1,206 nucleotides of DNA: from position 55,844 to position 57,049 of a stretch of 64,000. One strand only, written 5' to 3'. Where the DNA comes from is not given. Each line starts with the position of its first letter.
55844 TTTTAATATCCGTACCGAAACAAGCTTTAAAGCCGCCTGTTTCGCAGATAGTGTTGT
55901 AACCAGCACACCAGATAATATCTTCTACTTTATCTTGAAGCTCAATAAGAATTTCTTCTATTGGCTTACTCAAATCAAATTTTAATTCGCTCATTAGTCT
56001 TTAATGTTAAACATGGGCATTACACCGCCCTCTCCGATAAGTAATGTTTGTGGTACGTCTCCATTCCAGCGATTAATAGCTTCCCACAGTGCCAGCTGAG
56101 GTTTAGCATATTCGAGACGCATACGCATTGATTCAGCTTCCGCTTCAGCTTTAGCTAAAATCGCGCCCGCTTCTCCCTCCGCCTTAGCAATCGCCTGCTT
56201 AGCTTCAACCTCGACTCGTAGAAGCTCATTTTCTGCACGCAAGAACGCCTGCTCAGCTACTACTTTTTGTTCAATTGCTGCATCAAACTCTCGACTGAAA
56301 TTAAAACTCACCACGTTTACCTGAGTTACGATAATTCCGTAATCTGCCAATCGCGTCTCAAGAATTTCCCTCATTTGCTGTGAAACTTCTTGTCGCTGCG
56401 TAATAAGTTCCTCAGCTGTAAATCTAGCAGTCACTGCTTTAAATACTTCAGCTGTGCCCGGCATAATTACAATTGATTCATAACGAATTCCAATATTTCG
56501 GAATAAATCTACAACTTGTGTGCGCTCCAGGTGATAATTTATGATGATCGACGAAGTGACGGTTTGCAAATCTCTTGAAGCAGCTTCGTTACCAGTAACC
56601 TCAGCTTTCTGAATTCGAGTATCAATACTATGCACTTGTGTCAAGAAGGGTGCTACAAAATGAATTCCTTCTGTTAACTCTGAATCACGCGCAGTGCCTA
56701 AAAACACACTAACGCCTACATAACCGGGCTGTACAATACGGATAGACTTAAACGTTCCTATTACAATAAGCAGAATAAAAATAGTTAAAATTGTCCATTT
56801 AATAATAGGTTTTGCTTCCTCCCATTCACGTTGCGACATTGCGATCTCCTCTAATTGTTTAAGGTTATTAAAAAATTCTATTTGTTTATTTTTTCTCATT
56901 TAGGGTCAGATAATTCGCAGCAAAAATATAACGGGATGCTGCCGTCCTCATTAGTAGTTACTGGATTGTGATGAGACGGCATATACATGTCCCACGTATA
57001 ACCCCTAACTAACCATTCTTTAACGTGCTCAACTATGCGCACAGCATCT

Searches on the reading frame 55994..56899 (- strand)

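Call 73: search_protein_families(library=pfam, proteins=[window:55994-56899:-], max_evalue=0.001)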
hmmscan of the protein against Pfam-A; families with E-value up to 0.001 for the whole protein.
window:55994-56899:- (301 aa): 1 family
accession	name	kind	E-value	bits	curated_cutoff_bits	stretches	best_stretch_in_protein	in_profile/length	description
PF01145.31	Band_7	-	1.1e-27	97.7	23.6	1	55-244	2-176/176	SPFH domain / Band 7 family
